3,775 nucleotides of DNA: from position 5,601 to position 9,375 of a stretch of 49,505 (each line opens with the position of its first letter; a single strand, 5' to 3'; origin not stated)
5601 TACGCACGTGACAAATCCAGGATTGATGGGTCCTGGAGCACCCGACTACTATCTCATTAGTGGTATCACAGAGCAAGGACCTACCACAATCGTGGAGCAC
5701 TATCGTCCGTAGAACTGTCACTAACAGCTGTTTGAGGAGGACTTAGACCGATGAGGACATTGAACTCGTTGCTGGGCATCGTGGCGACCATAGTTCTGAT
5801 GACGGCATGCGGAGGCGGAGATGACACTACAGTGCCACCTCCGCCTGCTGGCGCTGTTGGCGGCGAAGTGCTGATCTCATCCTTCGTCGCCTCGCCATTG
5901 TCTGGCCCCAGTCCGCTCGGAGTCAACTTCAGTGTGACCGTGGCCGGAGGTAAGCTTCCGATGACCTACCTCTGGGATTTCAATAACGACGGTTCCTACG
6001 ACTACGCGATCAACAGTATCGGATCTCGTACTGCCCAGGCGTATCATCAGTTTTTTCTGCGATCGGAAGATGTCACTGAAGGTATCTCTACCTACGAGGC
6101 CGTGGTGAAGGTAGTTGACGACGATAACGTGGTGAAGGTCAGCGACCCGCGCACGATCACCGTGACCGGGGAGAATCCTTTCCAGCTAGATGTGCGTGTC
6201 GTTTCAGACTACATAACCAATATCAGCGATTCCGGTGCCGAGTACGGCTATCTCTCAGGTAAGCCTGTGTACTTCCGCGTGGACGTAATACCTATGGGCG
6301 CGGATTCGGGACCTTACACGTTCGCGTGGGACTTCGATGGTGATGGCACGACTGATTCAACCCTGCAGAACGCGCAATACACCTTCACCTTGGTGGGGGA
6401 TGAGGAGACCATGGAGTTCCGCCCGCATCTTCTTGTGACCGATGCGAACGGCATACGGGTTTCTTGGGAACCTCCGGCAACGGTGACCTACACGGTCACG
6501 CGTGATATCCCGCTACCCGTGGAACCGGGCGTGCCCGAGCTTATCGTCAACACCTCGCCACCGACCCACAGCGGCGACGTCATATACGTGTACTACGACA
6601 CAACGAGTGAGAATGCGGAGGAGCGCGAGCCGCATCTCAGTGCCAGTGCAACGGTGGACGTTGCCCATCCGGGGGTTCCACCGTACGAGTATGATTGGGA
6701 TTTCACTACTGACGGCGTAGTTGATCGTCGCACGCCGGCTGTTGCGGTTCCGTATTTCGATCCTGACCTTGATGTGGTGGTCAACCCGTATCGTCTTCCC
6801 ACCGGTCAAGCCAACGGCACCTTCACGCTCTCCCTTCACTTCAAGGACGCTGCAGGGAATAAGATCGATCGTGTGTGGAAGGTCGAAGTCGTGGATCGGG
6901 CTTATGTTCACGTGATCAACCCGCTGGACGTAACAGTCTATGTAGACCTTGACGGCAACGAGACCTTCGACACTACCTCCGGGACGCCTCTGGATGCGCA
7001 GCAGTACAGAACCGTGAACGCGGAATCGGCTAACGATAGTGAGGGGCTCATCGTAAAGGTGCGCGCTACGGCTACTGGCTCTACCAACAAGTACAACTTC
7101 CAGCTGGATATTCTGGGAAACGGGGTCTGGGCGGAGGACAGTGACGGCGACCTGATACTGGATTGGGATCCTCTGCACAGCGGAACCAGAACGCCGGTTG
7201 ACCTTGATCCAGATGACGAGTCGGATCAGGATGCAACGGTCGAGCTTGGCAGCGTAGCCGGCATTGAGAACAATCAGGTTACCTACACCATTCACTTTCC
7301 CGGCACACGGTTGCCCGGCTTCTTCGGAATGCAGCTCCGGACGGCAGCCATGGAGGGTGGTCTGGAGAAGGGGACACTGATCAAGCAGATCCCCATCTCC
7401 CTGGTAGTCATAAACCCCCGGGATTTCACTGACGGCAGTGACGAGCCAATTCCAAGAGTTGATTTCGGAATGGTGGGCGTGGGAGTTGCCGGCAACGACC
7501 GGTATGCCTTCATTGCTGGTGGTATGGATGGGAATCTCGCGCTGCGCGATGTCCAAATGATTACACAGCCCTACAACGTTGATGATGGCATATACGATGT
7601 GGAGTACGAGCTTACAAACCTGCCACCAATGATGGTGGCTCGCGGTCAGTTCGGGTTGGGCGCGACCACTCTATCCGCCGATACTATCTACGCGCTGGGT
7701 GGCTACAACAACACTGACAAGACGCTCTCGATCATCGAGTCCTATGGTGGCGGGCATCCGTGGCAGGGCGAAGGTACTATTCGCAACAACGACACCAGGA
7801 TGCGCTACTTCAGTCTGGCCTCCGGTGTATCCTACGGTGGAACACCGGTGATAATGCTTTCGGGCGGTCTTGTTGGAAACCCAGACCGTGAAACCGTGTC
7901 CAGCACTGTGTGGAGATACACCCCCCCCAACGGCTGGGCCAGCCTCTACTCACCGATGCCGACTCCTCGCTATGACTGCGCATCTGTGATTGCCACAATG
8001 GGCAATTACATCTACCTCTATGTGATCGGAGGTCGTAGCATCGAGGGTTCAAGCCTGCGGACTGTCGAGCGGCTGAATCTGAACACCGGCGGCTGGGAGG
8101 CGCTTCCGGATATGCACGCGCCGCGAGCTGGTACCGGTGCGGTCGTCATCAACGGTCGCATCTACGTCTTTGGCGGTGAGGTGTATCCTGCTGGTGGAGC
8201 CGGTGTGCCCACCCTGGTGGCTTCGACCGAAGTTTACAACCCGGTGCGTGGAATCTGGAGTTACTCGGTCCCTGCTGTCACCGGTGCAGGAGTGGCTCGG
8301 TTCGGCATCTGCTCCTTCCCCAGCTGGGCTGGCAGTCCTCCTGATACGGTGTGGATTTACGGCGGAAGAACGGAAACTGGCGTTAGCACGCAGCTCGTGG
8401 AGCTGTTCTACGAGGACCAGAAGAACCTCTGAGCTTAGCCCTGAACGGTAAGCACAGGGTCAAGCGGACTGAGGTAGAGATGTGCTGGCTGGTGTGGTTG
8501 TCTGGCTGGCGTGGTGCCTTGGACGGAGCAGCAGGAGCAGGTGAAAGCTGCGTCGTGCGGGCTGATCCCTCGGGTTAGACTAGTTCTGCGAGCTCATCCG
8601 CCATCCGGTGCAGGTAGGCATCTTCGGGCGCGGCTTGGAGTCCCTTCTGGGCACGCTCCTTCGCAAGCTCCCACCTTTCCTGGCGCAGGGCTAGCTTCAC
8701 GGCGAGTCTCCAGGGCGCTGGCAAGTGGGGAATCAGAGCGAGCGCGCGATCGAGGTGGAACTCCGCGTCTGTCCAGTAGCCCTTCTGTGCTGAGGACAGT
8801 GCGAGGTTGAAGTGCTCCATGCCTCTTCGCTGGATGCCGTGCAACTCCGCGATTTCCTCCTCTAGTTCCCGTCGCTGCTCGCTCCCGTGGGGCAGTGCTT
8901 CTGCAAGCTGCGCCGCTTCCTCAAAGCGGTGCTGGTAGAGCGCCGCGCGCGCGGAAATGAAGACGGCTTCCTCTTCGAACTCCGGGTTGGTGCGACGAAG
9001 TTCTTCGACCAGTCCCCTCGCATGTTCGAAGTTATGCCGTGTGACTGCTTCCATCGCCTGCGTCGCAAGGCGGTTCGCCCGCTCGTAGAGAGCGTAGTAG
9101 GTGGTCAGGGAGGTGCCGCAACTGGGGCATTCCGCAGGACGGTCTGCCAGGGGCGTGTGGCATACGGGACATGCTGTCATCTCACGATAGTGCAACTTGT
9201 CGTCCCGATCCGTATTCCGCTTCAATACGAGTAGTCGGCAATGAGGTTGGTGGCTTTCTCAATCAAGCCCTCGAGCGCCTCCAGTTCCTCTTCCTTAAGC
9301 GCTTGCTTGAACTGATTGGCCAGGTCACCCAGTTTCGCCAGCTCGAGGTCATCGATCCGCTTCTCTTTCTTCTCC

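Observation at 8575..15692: Self-contained non-canonical Hsp70 module: giant TPR/J-like protein, GrpE-like, short Hsp70, zinc-ribbon/TPR protein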

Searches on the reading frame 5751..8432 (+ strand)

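Call 11: search_protein_families(library=pfam, proteins=[window:5751-8432:+], max_evalue=0.001)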
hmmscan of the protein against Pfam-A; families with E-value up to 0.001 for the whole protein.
window:5751-8432:+ (893 aa): 10 families
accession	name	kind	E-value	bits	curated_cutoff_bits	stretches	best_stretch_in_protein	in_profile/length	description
PF01344.31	Kelch_1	-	1.1e-18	66.8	20.1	2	791-838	1-41/46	Kelch motif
PF13964.12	Kelch_6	-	1.4e-17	63.5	25.3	2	743-792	3-50/50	Kelch motif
PF13418.12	Kelch_4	-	1.5e-12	47.7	21.6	0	791-837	1-42/49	Galactose oxidase, central domain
PF24681.1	Kelch_KLHDC2_KLHL20_DRC7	-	5.1e-11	42.7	50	1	702-875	12-175/221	KLHDC2/KLHL20/DRC7 Kelch-repeats domain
PF13415.12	Kelch_3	-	5.8e-11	42.7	22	0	755-800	3-48/48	Galactose oxidase, central domain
PF25210.1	Kelch_FKB95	-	8.4e-09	35.9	70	1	739-837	30-121/268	FKB95, Kelch-repeats domain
PF24981.1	Beta-prop_ATRN-LZTR1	-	1.3e-08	34.9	50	0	643-767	106-225/289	Attractin/LZTR1 beta-propeller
PF07646.21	Kelch_2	-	2.7e-07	30.6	21.3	0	791-810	1-20/48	Kelch motif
PF13573.12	SprB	-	3.1e-06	27.2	28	0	299-317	16-33/37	SprB repeat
PF00801.26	PKD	-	0.00022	21.6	23.5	0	169-216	13-57/80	PKD domain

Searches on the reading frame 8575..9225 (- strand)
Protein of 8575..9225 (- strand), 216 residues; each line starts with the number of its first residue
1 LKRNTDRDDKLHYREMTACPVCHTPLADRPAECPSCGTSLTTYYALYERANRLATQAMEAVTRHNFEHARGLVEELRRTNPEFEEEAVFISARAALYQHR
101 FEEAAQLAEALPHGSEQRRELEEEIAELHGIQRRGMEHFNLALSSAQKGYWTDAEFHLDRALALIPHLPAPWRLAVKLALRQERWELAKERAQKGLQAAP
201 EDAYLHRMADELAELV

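Call 7: search_protein_families(library=pfam, proteins=[window:8575-9225:-], max_evalue=0.1)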
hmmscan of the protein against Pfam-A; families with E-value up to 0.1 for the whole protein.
window:8575-9225:- (216 aa): 14 families
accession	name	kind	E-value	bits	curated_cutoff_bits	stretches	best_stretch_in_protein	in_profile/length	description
PF07719.23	TPR_2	-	7.6e-06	26.1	27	1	138-167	4-33/34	Tetratricopeptide repeat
PF14559.12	TPR_19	-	0.0004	21.1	25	1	151-208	7-64/68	Tetratricopeptide repeat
PF22747.2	Zn_ribbon_DUF2089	-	0.0016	19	27.6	1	19-45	1-27/32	DUF2089 zinc ribbon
PF13432.12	TPR_16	-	0.0018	19.1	32.7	1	56-111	3-57/65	Tetratricopeptide repeat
PF03119.21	DNA_ligase_ZBD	-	0.004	17.4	25.8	0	19-30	2-12/27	NAD-dependent DNA ligase C4 zinc finger domain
PF12773.13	DZR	-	0.0042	17.7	27.3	1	19-40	1-22/45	Double zinc ribbon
PF13240.11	Zn_Ribbon_1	-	0.011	16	25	1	19-40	2-23/23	zinc-ribbon domain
PF07219.19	HemY_N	-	0.016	15.8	31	0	132-169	56-92/107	HemY protein N-terminus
PF13428.12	TPR_14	-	0.025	15.7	23.5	0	141-177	7-43/44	Tetratricopeptide repeat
PF16003.10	DUF4776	-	0.026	14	27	1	12-111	2-103/503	Domain of unknown function (DUF4776)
PF13248.11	Zn_ribbon_3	-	0.038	13.9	27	1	15-38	1-24/26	zinc-ribbon domain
PF14446.12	Prok-RING_1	-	0.059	13.8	29.1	0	17-39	5-29/54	Prokaryotic RING finger family 1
PF13453.11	Zn_ribbon_TFIIB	-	0.077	12.8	22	0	33-44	2-13/41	Transcription factor zinc-finger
PF09538.15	FYDLN_acid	-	0.078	14.1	23.9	0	19-78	12-74/105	Protein of unknown function (FYDLN_acid)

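Call 8: search_protein_families(library=ncbifam, proteins=[window:8575-9225:-], max_evalue=0.1)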
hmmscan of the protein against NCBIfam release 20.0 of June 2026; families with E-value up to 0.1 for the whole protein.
window:8575-9225:- (216 aa): 4 families
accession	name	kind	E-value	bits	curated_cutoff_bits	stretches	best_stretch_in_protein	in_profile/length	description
TIGR02917.1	PEP_TPR_lipo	equivalog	1.5e-05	23.1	312.2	1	51-209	228-369/899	XrtA/PEP-CTERM system TPR-repeat protein PrsT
NF003409.0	PRK04778.1-3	equivalog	0.018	13.8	562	1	61-134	341-414/570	septation ring formation regulator EzrA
NF049953.1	ribbon_DG_selen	exception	0.065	13.1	130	0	14-39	145-170/172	zinc ribbon-containing (seleno)protein DG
NF045487.1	ASRP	equivalog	0.09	11.3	300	0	28-128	299-381/593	archaea-specific SMC-related protein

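Call 10: search_protein_families(library=padloc, proteins=[window:8575-9225:-], max_evalue=0.01)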
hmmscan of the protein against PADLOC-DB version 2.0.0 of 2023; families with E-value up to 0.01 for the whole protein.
window:8575-9225:- (216 aa): 3 families
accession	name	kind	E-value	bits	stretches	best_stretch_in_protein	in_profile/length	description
PDLC03862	LmuB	-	0.00018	18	1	11-128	325-436/643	-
PDLC03863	LmuB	-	0.002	14.9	1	15-128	316-424/610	-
PDLC03859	LmuB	-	0.0039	14.5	1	18-129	333-387/611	-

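Call 40: find_homologous_proteins(query=window:8575-9225:-, max_evalue=0.001)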
Query window:8575-9225:- (216 aa): 3 proteins with E <= 0.001 among 2024 candidates.
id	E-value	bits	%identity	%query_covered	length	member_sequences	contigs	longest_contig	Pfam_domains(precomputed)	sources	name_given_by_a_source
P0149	3.4e-138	476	100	100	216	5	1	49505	PF07719.24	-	-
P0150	1.7e-89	317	70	94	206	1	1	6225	PF07719.24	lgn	-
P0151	9.9e-83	295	68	94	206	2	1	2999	-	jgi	-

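Call 60: predict_structure(alignment_id=A3)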
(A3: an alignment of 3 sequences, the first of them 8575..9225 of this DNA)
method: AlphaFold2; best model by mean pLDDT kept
length: 216 residues; sequences in the alignment: 3
mean_pLDDT: 81.5   pTM: 0.66
mean pLDDT of the five models: 81.5, 80.7, 79.0, 77.1, 62.5
residues with pLDDT >= 90: 72; 70-90: 114; 50-70: 22; < 50: 8
segments of 3 or more residues with pLDDT < 50: 1-8
pLDDT, mean of each block of 10 residues (from residue 1): 42 84 90 93 93 93 86 96 93 85 91 88 83 76 79 77 60 69 80 78 80 72
secondary structure, 60 per line:
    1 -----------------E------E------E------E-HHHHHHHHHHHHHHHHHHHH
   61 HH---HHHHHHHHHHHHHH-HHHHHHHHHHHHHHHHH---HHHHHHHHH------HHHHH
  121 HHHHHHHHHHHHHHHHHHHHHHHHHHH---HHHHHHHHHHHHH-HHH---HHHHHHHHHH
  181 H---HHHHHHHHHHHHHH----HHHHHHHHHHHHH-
elements in order: H41-62 H66-79 H81-97 H101-109 H116-147 H151-163 H171-181 H185-198 H203-215

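Call 66: fold_search(model_id=the predicted structure, library=pdb)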
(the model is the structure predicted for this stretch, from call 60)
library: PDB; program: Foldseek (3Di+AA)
matches with E <= 10: 1175; with E <= 0.001: 0
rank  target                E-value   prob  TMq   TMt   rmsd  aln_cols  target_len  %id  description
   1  9gzg_A                3.7e-03  1.00  0.34  0.46  10.9       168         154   17  Crystal structure of CTPR4E4 mutant (released 2025-10-15)
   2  4ui9_K                6.2e-03  1.00  0.35  0.16  11.1       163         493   14  Atomic structure of the human Anaphase-Promoting Complex (released 2015-06-17)
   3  9gaw_K                6.2e-03  1.00  0.35  0.15  10.9       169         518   14  High-resolution structure of the Anaphase-promoting complex/cyclosome (APC/C) bound to co-activator Cdh1 (released 2024-08-14)
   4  2pl2_A                6.8e-03  1.00  0.34  0.38  11.1       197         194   22  Crystal structure of TTC0263: a thermophilic TPR protein in Thermus thermophilus HB27 (released 2008-03-04)
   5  4xif_A                9.5e-03  1.00  0.34  0.11  10.5       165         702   14  Human OGT in complex with UDP-5S-GlcNAc and substrate peptide (keratin-7) (released 2015-08-05)
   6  3pe3_A                1.0e-02  1.00  0.34  0.11  10.4       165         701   14  Structure of human O-GlcNAc transferase and its complex with a peptide substrate (released 2011-01-19)
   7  5oj8                  1.3e-02  1.00  0.34  0.34  11.9       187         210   19  Crystal structure of the KLC1-TPR domain ([A1-B5] fragment) (released 2017-10-11)
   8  7aie_A                1.3e-02  1.00  0.32  0.34  11.9       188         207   19  Crystal structure of a truncated form of the KLC1-TPR domain ([A1-B5] fragment) - Monoclinic crystal form (released 2021-10-06)
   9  7ai4_A                1.4e-02  1.00  0.32  0.29  12.0       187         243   19  Crystal structure of the KLC1-TPR domain truncated from its nonTPR region ([A1-B6]-Delta-nonTPR fragment) (released 2021-10-06)
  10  9qhc_B                1.7e-02  1.00  0.34  0.27  10.9       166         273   19  Crystal structure of 8-repeat CTPR protein with eliminated coordination sites (released 2025-10-22)
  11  6swu_B                1.7e-02  1.00  0.32  0.25  11.4       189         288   17  Crystal structure of the TPR domain of KLC1 in complex with an engineered high-affinity cargo peptide. (released 2020-09-30)
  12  8pkp_K                1.8e-02  1.00  0.35  0.16  11.0       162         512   14  Cryo-EM structure of the apo Anaphase-promoting complex/cyclosome (APC/C) at 3.2 Angstrom resolution (released 2023-07-19)
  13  6fv0_A                1.8e-02  1.00  0.31  0.26  11.2       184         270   18  Crystal structure of the TPR domain of KLC1 in complex with the C-terminal peptide of torsinA (released 2018-03-28)
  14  6f9i_B                1.8e-02  1.00  0.31  0.26  11.3       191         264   17  Crystal structure of KLC2 bound to the second tryptophan-acidic motif peptide from calsyntenin-1 (released 2018-09-05)
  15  4gz5_A                1.9e-02  1.00  0.34  0.11  10.5       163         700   15  Crystal structure of human O-GlcNAc Transferase with UDP-GlcNAc (released 2012-10-31)
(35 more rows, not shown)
